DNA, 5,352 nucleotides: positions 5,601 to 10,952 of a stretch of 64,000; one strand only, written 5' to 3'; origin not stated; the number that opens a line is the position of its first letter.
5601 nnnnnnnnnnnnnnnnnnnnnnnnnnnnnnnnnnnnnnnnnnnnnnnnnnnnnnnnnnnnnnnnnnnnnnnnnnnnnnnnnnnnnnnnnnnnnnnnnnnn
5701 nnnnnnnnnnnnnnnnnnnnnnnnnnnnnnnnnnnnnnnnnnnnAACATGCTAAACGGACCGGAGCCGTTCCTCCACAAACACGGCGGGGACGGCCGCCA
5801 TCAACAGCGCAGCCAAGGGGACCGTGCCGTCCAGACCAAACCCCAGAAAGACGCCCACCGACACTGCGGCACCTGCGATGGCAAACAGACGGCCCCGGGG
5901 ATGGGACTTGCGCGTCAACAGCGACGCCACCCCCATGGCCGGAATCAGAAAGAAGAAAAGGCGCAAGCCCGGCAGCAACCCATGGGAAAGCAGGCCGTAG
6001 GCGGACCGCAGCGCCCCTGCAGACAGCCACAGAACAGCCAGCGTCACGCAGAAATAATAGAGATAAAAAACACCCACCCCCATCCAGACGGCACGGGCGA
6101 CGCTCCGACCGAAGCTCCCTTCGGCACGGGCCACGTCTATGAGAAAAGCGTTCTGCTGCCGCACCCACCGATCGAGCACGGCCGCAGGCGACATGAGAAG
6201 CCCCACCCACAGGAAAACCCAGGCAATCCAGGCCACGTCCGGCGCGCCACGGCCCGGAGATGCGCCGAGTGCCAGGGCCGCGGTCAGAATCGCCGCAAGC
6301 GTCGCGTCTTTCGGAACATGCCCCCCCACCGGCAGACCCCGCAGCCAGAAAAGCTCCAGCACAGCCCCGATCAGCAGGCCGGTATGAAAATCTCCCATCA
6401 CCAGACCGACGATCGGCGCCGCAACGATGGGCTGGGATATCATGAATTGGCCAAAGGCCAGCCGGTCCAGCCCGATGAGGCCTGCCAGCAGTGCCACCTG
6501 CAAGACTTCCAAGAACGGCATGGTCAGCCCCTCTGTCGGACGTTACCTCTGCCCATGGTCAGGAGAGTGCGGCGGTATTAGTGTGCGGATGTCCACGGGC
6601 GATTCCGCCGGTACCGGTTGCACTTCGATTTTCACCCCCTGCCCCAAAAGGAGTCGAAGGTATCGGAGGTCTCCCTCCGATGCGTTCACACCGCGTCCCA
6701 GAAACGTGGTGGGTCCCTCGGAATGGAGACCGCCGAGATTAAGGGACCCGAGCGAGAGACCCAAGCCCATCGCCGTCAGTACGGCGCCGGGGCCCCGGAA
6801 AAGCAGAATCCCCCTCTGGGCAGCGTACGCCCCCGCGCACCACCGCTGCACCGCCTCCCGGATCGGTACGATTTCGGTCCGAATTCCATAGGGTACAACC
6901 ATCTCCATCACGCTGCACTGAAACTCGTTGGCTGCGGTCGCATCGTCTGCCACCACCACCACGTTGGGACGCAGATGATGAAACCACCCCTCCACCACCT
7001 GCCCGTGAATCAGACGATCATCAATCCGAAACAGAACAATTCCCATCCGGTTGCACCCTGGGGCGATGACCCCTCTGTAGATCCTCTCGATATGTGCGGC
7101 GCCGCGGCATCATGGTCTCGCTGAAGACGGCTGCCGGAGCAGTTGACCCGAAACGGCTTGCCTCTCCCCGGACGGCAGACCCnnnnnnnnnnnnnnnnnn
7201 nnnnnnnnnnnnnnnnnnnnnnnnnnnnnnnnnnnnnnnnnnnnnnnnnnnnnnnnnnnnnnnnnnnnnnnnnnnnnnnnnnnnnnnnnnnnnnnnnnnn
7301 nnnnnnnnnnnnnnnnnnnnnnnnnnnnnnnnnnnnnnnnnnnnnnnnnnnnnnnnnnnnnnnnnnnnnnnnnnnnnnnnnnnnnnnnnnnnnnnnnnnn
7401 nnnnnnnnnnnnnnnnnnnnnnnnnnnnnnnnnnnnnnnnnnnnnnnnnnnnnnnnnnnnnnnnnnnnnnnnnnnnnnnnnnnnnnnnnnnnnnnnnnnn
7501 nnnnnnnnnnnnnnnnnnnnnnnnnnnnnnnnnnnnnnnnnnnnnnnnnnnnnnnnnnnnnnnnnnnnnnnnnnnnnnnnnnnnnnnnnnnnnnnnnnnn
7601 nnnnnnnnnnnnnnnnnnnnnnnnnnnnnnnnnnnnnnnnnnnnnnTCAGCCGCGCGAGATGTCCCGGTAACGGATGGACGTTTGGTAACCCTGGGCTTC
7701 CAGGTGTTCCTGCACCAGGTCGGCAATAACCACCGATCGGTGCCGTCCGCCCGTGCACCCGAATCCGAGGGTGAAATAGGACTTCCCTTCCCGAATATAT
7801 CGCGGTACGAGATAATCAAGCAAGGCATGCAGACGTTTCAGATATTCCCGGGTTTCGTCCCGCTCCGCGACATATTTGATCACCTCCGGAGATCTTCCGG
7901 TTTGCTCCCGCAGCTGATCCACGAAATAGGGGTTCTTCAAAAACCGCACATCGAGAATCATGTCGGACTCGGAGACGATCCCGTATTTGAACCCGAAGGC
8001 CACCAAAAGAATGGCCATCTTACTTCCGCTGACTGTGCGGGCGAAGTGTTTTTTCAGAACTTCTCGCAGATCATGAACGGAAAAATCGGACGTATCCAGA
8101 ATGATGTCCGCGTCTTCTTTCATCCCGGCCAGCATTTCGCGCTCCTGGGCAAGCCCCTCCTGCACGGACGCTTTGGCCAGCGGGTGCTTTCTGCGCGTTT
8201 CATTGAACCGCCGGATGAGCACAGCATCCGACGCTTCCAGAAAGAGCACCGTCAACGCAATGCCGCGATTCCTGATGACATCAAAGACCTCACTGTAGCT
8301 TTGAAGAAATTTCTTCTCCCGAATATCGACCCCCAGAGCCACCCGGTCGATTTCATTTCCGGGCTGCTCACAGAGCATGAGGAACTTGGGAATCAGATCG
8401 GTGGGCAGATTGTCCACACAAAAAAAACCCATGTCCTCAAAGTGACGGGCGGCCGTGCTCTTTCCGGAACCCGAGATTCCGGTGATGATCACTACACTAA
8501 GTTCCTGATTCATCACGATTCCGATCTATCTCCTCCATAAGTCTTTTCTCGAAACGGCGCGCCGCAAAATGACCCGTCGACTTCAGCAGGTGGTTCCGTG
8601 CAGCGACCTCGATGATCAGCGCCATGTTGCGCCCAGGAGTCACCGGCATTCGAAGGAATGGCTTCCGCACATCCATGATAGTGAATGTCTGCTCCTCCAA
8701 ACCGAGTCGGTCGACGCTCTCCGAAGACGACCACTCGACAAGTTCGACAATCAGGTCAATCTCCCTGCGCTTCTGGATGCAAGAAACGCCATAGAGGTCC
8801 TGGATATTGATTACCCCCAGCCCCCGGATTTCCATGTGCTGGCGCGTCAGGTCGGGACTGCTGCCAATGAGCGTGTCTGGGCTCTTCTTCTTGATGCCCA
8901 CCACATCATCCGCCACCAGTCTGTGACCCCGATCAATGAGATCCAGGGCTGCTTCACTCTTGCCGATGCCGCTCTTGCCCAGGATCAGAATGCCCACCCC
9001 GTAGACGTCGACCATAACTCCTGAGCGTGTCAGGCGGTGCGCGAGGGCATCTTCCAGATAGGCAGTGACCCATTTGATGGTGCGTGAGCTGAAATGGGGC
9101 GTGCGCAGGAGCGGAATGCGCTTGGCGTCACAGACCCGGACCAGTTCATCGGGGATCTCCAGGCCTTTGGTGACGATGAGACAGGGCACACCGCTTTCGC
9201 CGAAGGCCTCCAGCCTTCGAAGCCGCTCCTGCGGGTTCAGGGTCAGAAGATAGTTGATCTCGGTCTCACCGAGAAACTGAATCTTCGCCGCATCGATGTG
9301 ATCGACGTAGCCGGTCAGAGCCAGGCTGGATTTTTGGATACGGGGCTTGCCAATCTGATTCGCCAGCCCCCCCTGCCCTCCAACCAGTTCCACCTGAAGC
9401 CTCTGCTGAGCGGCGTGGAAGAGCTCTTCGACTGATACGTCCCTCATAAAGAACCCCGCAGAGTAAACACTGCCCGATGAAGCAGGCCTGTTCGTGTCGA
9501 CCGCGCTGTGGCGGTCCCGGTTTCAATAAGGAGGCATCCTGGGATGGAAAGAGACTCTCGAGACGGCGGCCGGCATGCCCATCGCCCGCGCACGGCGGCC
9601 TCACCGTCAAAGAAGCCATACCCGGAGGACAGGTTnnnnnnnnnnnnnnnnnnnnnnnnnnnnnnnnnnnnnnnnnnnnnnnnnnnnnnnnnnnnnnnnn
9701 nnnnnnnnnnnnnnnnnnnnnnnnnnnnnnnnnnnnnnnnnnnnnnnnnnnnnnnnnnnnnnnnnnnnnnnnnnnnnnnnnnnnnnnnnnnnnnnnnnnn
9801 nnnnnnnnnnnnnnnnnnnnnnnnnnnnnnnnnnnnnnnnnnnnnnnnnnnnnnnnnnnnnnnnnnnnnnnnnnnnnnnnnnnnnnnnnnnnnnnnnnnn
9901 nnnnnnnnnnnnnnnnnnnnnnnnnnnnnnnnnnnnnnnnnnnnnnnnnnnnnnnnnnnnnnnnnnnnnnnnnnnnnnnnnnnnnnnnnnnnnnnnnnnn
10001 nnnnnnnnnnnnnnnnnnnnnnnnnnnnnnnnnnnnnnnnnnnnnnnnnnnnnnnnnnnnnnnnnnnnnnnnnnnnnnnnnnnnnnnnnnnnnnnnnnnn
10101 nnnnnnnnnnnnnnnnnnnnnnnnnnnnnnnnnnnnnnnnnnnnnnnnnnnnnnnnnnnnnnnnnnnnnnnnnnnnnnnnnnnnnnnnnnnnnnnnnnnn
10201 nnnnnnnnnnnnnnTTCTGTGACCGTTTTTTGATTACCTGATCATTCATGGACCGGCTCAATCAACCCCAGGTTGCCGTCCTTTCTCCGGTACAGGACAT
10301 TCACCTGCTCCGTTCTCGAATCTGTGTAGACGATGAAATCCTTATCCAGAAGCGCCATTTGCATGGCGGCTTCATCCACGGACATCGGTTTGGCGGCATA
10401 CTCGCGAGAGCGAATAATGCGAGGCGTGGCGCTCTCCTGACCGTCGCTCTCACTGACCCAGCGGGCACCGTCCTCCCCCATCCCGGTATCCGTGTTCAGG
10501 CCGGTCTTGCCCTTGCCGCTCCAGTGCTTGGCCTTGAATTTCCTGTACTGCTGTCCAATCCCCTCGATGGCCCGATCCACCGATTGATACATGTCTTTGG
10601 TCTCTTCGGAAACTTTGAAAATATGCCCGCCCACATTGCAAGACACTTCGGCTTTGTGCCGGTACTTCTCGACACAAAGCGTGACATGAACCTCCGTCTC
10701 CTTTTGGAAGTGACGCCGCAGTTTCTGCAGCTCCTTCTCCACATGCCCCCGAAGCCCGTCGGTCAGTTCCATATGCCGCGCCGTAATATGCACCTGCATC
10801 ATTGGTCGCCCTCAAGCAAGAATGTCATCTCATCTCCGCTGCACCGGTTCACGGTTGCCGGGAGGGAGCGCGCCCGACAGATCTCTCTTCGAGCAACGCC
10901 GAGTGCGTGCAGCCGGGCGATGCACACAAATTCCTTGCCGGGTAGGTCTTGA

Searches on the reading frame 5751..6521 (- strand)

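Call 56: search_protein_families(library=pfam, proteins=[window:5751-6521:-], max_evalue=0.0001)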
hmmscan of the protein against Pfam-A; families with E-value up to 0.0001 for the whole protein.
window:5751-6521:- (256 aa): 1 family
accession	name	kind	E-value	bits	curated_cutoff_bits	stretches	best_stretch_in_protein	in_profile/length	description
PF03609.19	EII-Sor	-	2e-24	86.8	26.3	1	4-203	2-195/233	PTS system sorbose-specific iic component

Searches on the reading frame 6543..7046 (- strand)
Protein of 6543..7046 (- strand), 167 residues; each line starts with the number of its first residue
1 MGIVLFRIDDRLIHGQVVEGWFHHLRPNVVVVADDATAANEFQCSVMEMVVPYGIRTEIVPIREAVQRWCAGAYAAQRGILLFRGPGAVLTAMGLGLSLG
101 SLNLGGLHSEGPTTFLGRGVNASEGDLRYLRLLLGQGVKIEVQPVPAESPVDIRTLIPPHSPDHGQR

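Call 56: search_protein_families(library=pfam, proteins=[window:6543-7046:-], max_evalue=0.0001)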
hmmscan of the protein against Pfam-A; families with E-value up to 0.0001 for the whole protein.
window:6543-7046:- (167 aa): 1 family
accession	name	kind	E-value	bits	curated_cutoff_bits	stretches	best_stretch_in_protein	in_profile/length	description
PF03830.20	PTSIIB_sorb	-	9.8e-36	123.7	27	1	3-149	1-147/148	PTS system sorbose subfamily IIB component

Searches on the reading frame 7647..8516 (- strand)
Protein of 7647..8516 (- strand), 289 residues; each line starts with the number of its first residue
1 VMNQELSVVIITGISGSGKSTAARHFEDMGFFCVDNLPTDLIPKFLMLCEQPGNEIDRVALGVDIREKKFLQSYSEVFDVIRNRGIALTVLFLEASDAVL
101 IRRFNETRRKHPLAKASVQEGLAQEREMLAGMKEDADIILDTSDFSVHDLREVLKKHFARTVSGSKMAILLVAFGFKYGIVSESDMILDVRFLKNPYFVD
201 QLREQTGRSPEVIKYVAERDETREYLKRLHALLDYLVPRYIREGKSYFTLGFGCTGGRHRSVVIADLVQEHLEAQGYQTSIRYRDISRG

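Call 56: search_protein_families(library=pfam, proteins=[window:7647-8516:-], max_evalue=0.0001)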
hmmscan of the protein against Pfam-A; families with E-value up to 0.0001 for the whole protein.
window:7647-8516:- (289 aa): 3 families
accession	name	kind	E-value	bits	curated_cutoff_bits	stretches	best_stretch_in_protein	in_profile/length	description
PF03668.21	RapZ-like_N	-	9.9e-52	175.3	25.4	1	7-159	2-155/158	RapZ-like N-terminal domain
PF22740.1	PapZ_C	-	1e-41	142.4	27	1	167-286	1-120/121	RapZ C-terminal domain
PF13238.12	AAA_18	-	9.6e-06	26.5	29.4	1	9-108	1-112/128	AAA domain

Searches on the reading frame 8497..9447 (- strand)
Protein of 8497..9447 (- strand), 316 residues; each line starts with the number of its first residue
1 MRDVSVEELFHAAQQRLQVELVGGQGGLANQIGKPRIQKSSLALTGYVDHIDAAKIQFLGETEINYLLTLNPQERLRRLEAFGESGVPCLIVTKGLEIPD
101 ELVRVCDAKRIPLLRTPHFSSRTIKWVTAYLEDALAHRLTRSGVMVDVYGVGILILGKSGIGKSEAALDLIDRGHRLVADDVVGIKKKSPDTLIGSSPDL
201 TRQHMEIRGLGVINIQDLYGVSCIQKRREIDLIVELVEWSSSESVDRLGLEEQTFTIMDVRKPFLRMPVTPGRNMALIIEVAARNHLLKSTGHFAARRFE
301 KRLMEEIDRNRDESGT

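Call 56: search_protein_families(library=pfam, proteins=[window:8497-9447:-], max_evalue=0.0001)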
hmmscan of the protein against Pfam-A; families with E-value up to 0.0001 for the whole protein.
window:8497-9447:- (316 aa): 3 families
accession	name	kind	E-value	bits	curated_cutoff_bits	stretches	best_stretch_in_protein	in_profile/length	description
PF07475.17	Hpr_kinase_C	-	4.2e-65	218.9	33.3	1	134-302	2-170/171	HPr Serine kinase C-terminal domain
PF02603.21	Hpr_kinase_N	-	1.9e-31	109.1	24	1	4-131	1-125/125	HPr Serine kinase N terminus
PF07085.17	DRTGG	-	7.8e-05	22.9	25.2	0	80-126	55-101/105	DRTGG domain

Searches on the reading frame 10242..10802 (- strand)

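Call 56: search_protein_families(library=pfam, proteins=[window:10242-10802:-], max_evalue=0.0001)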
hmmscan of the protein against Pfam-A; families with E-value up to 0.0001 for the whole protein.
window:10242-10802:- (186 aa): 2 families
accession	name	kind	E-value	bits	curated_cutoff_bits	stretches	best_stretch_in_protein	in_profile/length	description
PF16321.10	Ribosom_S30AE_C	-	4.9e-24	84.2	25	1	126-180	3-57/57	Sigma 54 modulation/S30EA ribosomal protein C terminus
PF02482.25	Ribosomal_S30AE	-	6.7e-21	75.3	23.7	1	4-92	1-86/88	Sigma 54 modulation protein / S30EA ribosomal protein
